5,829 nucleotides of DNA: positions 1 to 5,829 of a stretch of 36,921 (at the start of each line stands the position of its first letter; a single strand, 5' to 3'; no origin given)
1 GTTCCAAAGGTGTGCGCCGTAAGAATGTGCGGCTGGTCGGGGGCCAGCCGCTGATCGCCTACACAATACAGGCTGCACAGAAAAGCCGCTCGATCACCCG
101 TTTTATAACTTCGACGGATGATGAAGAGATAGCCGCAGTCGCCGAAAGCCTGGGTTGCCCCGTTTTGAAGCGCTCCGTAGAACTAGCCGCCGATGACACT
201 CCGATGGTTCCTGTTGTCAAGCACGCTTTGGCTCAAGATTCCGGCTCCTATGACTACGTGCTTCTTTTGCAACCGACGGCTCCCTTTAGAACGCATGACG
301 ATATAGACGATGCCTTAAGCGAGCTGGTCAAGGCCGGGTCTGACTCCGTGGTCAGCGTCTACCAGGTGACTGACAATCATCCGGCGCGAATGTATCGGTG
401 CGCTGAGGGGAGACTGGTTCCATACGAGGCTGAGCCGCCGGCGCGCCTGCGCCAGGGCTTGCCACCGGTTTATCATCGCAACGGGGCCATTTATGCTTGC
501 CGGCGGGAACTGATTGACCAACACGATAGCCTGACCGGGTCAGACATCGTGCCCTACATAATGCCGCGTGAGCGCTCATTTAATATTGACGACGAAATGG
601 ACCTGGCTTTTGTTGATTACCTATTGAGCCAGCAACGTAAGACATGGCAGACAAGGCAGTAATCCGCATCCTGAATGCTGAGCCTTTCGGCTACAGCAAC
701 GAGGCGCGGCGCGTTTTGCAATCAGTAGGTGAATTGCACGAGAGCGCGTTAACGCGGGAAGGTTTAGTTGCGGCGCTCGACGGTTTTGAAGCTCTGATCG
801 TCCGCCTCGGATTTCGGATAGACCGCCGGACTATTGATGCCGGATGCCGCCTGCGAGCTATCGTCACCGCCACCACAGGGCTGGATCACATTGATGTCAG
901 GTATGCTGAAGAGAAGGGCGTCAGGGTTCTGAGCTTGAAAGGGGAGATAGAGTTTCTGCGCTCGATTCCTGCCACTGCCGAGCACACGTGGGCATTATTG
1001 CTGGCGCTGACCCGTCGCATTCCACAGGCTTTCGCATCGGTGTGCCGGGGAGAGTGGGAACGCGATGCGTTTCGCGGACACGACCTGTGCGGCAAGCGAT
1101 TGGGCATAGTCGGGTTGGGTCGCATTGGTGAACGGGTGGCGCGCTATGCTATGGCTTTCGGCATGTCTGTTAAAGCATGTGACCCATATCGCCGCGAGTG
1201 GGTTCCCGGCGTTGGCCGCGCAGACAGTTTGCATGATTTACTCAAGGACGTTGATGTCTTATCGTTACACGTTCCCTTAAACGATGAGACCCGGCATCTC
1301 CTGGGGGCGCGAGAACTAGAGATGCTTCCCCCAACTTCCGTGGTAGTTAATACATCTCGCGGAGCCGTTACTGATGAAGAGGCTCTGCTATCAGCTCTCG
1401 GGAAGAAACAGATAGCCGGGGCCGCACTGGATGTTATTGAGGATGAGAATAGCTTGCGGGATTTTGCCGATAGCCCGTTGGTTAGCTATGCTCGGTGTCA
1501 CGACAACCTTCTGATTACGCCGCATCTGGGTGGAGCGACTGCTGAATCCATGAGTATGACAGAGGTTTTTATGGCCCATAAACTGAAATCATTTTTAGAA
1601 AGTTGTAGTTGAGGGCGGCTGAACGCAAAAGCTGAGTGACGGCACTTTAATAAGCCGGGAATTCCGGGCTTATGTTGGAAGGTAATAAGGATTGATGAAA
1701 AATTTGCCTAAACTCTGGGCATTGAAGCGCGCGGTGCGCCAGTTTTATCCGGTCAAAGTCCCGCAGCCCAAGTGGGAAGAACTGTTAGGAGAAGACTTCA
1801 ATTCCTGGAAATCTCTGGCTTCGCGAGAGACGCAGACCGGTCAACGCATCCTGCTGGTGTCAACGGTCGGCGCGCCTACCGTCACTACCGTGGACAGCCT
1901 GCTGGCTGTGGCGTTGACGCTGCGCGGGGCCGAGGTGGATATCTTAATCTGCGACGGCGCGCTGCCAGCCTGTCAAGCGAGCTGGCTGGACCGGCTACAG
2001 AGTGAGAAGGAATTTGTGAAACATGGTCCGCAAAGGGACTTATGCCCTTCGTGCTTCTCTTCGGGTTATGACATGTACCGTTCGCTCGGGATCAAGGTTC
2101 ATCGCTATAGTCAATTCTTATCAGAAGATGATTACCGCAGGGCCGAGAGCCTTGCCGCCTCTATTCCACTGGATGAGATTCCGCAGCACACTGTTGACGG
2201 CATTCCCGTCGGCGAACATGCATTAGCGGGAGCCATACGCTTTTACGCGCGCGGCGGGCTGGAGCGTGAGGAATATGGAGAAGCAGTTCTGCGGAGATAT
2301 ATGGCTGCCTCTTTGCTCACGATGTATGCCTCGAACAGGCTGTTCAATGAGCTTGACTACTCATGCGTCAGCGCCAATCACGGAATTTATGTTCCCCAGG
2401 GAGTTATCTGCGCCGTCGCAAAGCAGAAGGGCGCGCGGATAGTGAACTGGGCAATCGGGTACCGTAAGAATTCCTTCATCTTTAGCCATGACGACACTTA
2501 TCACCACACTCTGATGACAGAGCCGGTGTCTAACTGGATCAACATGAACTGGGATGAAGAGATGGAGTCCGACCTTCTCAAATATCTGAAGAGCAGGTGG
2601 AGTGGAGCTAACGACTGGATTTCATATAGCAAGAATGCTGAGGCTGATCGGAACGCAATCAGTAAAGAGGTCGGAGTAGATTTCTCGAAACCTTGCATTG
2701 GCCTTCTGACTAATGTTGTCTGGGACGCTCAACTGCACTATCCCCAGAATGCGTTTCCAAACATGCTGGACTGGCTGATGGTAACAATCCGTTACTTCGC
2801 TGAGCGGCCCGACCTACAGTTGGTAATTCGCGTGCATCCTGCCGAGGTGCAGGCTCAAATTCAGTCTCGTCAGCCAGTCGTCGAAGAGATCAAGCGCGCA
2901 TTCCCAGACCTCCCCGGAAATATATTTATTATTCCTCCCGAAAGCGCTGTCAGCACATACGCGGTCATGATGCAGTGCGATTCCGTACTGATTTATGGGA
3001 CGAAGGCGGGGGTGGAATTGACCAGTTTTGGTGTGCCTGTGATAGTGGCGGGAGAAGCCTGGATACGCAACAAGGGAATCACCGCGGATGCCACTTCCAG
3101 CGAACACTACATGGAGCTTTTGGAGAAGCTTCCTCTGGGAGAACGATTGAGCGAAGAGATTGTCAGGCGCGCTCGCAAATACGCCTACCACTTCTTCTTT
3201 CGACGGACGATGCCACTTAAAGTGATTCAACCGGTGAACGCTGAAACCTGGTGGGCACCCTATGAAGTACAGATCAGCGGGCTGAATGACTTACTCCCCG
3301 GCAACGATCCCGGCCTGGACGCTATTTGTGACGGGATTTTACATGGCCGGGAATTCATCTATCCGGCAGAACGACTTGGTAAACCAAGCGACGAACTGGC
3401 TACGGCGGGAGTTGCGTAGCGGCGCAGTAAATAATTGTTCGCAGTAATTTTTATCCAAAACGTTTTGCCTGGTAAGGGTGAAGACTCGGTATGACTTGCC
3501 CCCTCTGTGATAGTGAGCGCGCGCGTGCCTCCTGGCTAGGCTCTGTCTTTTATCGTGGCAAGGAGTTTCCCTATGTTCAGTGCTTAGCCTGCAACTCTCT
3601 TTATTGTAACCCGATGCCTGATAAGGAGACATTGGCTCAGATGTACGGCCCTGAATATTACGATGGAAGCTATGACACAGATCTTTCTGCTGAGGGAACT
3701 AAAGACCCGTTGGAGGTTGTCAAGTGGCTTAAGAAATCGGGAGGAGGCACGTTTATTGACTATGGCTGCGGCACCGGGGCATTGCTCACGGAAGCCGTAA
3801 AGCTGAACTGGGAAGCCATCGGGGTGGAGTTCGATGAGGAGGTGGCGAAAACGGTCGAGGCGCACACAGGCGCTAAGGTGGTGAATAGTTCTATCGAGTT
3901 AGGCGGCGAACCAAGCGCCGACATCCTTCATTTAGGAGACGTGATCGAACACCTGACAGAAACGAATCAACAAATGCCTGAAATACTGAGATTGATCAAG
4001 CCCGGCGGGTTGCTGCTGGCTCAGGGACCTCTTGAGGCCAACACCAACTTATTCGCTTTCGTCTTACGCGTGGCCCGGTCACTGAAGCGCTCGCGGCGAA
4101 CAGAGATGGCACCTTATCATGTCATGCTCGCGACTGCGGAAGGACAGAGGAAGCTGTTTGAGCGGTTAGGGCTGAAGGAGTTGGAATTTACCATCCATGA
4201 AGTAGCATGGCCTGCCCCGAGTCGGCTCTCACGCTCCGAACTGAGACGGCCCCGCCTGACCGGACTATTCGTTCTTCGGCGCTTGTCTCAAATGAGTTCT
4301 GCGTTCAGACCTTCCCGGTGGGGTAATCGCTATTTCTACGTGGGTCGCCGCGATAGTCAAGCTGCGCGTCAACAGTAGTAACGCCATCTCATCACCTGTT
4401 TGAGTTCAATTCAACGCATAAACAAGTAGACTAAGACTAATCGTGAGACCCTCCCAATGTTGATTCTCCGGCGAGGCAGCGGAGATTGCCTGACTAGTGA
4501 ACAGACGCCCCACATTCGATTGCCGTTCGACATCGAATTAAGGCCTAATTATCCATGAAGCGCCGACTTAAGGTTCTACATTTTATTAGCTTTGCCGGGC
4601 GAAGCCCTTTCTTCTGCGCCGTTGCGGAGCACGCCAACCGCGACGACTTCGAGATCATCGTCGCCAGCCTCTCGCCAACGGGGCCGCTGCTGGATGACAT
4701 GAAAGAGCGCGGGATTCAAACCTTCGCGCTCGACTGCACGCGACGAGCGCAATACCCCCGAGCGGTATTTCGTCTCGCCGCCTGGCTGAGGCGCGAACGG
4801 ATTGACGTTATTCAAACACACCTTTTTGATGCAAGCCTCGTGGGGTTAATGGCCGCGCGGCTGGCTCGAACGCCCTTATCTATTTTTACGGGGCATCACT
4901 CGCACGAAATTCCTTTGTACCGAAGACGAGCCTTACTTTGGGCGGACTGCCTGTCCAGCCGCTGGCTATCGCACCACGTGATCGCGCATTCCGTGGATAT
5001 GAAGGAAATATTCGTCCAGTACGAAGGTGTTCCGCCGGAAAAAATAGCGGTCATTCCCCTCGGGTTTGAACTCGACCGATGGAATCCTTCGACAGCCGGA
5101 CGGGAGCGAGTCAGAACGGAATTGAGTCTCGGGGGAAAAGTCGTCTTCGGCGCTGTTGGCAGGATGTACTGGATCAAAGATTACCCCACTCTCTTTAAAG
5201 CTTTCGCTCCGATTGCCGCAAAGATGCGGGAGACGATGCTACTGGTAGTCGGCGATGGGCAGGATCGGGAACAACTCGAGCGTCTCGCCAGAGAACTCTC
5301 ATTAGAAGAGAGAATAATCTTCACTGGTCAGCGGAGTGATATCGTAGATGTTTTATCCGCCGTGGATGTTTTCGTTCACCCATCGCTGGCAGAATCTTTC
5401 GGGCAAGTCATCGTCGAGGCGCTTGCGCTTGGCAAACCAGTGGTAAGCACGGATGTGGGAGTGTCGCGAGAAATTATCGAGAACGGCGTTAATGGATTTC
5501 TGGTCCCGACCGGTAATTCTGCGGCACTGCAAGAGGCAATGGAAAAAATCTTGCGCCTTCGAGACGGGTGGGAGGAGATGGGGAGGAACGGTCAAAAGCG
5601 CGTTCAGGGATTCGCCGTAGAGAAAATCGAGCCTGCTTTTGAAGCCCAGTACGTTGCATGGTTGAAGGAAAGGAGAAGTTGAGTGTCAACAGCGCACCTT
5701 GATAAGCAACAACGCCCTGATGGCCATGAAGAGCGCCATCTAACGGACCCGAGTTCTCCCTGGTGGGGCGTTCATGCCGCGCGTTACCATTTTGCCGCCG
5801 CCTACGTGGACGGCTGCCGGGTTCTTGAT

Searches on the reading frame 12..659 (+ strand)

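Call 9: search_protein_families(library=pfam, proteins=[window:12-659:+], max_evalue=0.001)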
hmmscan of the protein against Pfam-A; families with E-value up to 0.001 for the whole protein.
window:12-659:+ (216 aa): 3 families
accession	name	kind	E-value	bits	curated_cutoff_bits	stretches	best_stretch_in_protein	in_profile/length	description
PF02348.25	CTP_transf_3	-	4.8e-18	66.2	22.6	1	3-122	15-131/217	Cytidylyltransferase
PF12804.13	NTP_transf_3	-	2.9e-07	31.3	27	1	5-129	17-134/160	MobA-like NTP transferase domain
PF01128.25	IspD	-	0.00018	21.8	27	1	4-121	20-132/221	2-C-methyl-D-erythritol 4-phosphate cytidylyltransferase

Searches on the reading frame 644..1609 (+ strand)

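Call 9: search_protein_families(library=pfam, proteins=[window:644-1609:+], max_evalue=0.001)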
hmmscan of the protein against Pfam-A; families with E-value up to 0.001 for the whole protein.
window:644-1609:+ (322 aa): 2 families
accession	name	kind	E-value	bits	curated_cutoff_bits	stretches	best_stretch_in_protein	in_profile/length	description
PF02826.25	2-Hacid_dh_C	-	1.2e-52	178.3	25.1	1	117-296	2-178/178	D-isomer specific 2-hydroxyacid dehydrogenase, NAD binding domain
PF00389.36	2-Hacid_dh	-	1.6e-15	57.4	24.6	1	19-319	9-125/134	D-isomer specific 2-hydroxyacid dehydrogenase, catalytic domain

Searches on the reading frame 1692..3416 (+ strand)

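Call 9: search_protein_families(library=pfam, proteins=[window:1692-3416:+], max_evalue=0.001)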
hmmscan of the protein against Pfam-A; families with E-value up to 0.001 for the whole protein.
window:1692-3416:+ (575 aa): 1 family
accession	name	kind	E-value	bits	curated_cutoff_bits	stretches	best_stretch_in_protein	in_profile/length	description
PF05159.20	Capsule_synth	-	2.2e-05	24.5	20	1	363-471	174-279/310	Capsule polysaccharide biosynthesis protein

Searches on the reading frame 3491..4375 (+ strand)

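Call 9: search_protein_families(library=pfam, proteins=[window:3491-4375:+], max_evalue=0.001)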
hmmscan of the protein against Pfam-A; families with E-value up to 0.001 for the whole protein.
window:3491-4375:+ (295 aa): 5 families
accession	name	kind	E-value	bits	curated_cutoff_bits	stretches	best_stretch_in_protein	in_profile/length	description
PF08241.18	Methyltransf_11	-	4.6e-10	40.4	21.2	1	90-176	2-94/95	Methyltransferase domain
PF13489.12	Methyltransf_23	-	9.4e-10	38.9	27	1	82-229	20-160/164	Methyltransferase domain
PF08242.18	Methyltransf_12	-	5.9e-09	37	30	1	90-175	2-98/98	Methyltransferase domain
PF13847.12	Methyltransf_31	-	8.7e-08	32.4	27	1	84-180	3-112/145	Methyltransferase domain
PF13649.12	Methyltransf_25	-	1.5e-06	29.2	27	1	89-173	2-97/97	Methyltransferase domain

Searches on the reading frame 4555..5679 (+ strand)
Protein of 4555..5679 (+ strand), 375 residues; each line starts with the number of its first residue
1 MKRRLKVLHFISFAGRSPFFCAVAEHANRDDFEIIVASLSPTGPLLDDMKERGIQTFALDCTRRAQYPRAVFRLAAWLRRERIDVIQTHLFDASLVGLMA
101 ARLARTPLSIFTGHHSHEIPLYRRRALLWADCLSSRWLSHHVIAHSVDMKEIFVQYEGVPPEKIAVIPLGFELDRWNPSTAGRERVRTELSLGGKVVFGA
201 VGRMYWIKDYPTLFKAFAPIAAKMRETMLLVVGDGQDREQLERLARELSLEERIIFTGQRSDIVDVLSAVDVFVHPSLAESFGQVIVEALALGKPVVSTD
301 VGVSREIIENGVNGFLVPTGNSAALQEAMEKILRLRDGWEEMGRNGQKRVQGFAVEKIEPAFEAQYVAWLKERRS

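Call 9: search_protein_families(library=pfam, proteins=[window:4555-5679:+], max_evalue=0.001)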
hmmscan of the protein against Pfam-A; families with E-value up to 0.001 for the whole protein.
window:4555-5679:+ (375 aa): 5 families
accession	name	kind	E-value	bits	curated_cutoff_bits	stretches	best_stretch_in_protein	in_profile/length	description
PF00534.26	Glycos_transf_1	-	1.5e-39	135.8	26.4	1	193-349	13-172/172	Glycosyl transferases group 1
PF13692.12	Glyco_trans_1_4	-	2.7e-37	128.6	27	1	197-333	3-140/142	Glycosyl transferases group 1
PF13439.12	Glyco_transf_4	-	5.9e-19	69.2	28.5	1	23-175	11-170/170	Glycosyltransferase Family 4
PF13579.12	Glyco_trans_4_4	-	8.6e-15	55.9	29.7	1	23-170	10-158/158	Glycosyl transferase 4-like domain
PF20706.3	GT4-conflict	-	2.1e-07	30.7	26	1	192-310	194-323/385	Family 4 Glycosyltransferase in conflict systems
